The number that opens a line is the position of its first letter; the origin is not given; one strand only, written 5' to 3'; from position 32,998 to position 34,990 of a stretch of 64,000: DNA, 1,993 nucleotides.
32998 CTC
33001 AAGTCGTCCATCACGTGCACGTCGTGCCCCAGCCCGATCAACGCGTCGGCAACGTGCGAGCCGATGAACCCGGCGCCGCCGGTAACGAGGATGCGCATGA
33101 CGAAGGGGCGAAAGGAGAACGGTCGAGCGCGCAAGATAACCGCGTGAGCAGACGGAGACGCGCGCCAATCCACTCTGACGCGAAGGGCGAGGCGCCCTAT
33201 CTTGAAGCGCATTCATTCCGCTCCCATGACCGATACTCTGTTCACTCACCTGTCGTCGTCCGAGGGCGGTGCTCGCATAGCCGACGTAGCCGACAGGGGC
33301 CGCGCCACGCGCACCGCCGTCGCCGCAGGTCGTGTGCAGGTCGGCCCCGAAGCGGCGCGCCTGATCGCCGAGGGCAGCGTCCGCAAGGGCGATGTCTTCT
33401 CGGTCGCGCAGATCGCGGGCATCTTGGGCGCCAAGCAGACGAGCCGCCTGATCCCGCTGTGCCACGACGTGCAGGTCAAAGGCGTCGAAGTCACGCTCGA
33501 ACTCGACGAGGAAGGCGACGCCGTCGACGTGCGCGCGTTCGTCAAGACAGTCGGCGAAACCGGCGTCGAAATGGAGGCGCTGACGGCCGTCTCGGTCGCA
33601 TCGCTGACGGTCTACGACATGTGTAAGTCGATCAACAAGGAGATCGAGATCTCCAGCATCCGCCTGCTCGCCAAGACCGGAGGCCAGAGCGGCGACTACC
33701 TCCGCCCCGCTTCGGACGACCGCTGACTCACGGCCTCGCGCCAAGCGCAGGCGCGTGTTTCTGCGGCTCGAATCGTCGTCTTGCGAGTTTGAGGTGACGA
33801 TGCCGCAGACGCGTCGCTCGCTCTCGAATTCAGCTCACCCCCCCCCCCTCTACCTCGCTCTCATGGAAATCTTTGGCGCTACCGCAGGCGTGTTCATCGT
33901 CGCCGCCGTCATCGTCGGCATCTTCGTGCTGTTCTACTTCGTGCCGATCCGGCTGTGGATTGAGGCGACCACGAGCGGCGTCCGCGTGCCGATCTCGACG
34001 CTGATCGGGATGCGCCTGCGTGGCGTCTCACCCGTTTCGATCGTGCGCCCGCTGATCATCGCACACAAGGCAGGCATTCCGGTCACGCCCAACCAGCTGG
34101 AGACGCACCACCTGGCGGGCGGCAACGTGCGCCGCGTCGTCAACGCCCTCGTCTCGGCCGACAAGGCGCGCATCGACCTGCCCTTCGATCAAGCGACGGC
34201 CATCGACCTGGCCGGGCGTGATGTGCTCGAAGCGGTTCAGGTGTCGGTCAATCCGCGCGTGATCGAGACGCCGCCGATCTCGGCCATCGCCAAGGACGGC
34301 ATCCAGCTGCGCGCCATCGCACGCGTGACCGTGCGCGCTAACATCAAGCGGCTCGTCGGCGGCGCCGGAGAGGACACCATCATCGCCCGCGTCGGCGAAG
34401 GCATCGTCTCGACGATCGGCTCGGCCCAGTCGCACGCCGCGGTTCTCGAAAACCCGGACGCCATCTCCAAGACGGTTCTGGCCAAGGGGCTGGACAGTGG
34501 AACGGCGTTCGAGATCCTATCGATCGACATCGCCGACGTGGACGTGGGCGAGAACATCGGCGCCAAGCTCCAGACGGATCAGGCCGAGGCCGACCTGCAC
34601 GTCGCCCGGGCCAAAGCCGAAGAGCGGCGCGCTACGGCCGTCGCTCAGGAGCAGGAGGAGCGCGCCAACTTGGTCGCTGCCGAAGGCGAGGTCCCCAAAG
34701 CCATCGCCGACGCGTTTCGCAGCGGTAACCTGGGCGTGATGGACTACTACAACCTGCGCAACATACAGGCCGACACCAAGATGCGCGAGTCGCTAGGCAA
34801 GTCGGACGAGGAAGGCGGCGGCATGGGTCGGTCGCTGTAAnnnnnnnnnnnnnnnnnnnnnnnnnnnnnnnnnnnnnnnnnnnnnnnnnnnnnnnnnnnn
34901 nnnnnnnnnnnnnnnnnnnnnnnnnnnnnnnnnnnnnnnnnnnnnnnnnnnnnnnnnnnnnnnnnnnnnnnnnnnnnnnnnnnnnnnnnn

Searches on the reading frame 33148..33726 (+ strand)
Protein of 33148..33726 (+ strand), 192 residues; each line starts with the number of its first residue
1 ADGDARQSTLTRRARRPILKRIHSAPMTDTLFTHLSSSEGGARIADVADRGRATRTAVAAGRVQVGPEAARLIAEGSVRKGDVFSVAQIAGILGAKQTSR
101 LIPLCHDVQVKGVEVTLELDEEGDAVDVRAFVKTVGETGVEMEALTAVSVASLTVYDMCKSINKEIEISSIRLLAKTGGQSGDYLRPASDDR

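Call 40: search_protein_families(library=pfam, proteins=[window:33148-33726:+], max_evalue=0.001)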
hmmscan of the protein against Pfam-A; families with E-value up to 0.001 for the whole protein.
window:33148-33726:+ (192 aa): 1 family
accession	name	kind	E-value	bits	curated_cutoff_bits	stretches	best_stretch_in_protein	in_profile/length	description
PF01967.27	MoaC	-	2e-52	177.3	27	1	45-179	2-136/136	MoaC family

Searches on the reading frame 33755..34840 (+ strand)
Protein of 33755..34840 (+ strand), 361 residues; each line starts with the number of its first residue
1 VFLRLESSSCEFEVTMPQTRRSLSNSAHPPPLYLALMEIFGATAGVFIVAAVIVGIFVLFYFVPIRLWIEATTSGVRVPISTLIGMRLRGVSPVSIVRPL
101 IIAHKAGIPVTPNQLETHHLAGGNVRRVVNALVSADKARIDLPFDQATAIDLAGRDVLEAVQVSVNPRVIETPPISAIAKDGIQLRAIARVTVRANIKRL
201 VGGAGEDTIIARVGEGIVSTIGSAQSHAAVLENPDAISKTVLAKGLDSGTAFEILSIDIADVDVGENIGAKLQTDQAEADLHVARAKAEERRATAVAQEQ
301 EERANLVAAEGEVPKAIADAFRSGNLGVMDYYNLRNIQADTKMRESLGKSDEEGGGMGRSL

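Call 40: search_protein_families(library=pfam, proteins=[window:33755-34840:+], max_evalue=0.001)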
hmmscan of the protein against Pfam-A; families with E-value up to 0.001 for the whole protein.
window:33755-34840:+ (361 aa): 1 family
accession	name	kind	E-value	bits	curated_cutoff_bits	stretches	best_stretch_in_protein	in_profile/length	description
PF12127.13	FloA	-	4.2e-151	502.9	34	1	46-350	2-313/314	Flotillin-like protein FloA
